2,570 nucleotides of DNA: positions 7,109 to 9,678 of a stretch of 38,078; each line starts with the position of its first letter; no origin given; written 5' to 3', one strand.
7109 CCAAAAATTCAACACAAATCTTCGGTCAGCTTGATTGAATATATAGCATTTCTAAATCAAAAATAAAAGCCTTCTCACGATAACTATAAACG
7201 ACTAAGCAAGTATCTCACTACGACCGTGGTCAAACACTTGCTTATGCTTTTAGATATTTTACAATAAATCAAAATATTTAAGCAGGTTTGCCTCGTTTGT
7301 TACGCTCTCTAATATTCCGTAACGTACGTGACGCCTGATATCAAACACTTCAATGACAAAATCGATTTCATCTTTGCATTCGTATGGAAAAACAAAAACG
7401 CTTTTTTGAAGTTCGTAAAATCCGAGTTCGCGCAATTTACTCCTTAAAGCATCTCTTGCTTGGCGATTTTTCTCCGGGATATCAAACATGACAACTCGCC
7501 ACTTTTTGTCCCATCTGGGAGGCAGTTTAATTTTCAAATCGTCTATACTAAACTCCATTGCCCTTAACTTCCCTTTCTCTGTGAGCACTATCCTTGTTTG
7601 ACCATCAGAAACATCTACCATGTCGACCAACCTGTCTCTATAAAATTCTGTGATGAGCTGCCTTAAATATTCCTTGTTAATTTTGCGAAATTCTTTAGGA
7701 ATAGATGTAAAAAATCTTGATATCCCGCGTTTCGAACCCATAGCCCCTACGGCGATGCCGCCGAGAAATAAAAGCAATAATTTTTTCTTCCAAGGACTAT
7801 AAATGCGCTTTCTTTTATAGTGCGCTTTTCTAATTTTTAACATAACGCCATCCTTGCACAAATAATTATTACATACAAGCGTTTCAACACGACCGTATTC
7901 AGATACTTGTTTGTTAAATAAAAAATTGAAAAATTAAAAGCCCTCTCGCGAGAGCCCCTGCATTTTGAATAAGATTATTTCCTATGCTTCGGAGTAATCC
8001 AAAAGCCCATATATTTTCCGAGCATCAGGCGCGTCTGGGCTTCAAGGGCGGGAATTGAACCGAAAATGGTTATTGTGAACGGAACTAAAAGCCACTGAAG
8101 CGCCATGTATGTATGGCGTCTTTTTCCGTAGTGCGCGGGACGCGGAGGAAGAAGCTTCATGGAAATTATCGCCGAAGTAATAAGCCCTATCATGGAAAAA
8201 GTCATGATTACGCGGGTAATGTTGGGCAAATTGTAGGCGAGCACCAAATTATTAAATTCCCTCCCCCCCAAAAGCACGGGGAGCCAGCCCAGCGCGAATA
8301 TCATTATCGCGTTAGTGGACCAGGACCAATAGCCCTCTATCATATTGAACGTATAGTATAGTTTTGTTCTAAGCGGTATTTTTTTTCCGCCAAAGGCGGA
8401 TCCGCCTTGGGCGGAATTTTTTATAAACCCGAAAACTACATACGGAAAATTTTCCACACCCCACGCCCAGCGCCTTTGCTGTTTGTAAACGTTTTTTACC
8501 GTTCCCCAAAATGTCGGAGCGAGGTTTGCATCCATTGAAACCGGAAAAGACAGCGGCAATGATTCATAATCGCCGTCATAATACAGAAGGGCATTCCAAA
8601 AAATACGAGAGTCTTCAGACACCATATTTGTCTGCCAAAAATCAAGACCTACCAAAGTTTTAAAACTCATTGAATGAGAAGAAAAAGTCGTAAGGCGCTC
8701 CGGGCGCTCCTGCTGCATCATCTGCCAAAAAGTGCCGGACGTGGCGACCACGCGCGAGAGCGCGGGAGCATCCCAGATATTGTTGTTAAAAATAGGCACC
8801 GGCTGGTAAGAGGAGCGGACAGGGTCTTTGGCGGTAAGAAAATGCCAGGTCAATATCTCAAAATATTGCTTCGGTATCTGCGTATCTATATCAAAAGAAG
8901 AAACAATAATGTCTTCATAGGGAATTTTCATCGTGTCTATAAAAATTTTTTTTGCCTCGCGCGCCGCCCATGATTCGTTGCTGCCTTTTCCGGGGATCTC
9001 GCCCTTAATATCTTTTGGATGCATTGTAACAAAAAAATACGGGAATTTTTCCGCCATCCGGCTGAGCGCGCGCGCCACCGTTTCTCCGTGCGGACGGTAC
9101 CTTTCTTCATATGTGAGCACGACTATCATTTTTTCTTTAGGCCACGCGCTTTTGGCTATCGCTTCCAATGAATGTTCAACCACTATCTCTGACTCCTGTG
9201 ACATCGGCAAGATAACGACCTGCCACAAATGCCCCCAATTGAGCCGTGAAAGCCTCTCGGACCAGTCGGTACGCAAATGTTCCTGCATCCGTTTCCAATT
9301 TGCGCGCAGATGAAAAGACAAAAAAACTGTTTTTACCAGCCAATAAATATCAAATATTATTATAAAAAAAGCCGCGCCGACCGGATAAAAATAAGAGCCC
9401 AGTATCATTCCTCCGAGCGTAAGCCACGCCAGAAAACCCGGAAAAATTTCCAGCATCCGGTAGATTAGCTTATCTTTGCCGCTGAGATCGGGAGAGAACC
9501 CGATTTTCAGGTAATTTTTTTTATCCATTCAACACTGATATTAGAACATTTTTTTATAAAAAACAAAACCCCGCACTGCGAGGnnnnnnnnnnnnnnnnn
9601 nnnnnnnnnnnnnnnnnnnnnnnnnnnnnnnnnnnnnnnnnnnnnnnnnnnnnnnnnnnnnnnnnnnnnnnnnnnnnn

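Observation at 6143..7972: The recG stop region is repeated 3-4 times, each interval holding one small ORF: cassette or serial-integration hotspot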

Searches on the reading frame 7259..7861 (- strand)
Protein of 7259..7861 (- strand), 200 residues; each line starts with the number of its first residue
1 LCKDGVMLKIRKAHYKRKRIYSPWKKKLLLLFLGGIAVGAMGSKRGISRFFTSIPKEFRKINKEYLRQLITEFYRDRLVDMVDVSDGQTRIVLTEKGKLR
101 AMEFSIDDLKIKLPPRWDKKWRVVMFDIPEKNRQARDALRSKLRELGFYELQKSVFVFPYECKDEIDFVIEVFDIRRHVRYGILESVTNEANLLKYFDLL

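Call 8: search_protein_families(library=pfam, proteins=[window:7259-7861:-], max_evalue=0.1)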
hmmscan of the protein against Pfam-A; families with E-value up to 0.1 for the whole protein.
window:7259-7861:- (200 aa): 2 families
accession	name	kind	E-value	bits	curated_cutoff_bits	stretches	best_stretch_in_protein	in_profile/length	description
PF20803.2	PaaX_M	-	2.2e-23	82.6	24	1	115-188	2-75/83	PaaX protein central Cas2-like domain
PF09827.14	CRISPR_Cas2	-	2.2e-05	25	23.8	1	121-157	2-35/74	CRISPR associated protein Cas2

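Call 57: search_protein_families(library=padloc, proteins=[window:7262-7861:-], max_evalue=0.01)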
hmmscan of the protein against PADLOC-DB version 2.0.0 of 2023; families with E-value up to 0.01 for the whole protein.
window:7262-7861:- (200 aa): 9 families
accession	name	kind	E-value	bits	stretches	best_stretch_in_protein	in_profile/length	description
PDLC00935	Cas2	-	4.4e-07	28.2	1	121-158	2-40/96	CRISPR-associated endonuclease Cas2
PDLC01251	Cas2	-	2.7e-06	25.6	1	121-158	2-36/84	"CAS-I,CAS-II,CAS-III,CAS-IV,CAS-V,CAS-VI; acquisition_2"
PDLC02068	Cas2_II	-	5.7e-06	24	1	120-167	22-72/137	-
PDLC01649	Cas2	-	6.1e-06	24.5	1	121-157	2-35/70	"CAS-I,CAS-II,CAS-III,CAS-IV,CAS-V,CAS-VI; acquisition_2"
PDLC02072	Cas2_II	-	0.00023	19.3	1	121-166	7-55/72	-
PDLC01748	Cas2_IIIa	-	0.00037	19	1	123-156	4-34/88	-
PDLC01525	Cas2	-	0.00095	17.9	1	123-159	4-38/90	"CAS-I,CAS-II,CAS-III,CAS-IV,CAS-V,CAS-VI; acquisition_2"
PDLC02070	Cas2_II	-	0.0011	17.4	1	123-156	4-35/89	-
PDLC02069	Cas2_II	-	0.0013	17.1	1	123-159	4-43/130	-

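Call 58: search_protein_families(library=ncbifam, proteins=[window:7262-7861:-], max_evalue=0.01)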
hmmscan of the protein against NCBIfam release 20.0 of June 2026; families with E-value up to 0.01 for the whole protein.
window:7262-7861:- (200 aa): 2 families
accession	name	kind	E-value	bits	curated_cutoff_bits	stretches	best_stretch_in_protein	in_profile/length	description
TIGR02277.1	PaaX_trns_reg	equivalog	9e-07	28.7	264.55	1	112-181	80-148/279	phenylacetic acid degradation operon negative regulatory protein PaaX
TIGR01573.1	cas2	equivalog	1.7e-06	28.2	24.5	1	121-158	2-40/96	CRISPR-associated endonuclease Cas2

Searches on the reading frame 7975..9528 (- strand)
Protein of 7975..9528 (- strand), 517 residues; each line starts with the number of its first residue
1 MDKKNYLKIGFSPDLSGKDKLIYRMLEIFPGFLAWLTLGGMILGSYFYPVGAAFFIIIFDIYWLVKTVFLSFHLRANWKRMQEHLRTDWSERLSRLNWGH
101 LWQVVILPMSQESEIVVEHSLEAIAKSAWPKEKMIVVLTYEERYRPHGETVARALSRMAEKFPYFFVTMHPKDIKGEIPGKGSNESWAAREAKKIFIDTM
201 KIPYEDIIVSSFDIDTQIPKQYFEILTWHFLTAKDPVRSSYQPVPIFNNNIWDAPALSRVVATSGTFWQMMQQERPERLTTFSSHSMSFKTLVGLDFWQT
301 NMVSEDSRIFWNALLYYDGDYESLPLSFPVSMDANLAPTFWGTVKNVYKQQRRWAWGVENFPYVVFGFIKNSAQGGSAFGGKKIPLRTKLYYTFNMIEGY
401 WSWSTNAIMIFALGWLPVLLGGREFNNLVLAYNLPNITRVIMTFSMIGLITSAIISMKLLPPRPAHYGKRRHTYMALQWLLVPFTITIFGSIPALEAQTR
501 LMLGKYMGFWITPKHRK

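Call 8: search_protein_families(library=pfam, proteins=[window:7975-9528:-], max_evalue=0.1)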
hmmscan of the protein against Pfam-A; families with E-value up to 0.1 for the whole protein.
window:7975-9528:- (517 aa): 1 family
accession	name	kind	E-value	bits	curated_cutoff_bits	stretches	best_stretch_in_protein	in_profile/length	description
PF13632.12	Glyco_trans_2_3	-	0.00015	22.1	27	1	213-414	6-196/198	Glycosyl transferase family group 2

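Call 58: search_protein_families(library=ncbifam, proteins=[window:7978-9528:-], max_evalue=0.01)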
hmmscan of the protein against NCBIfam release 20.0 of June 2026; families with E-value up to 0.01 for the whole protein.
window:7978-9528:- (517 aa): 0 families
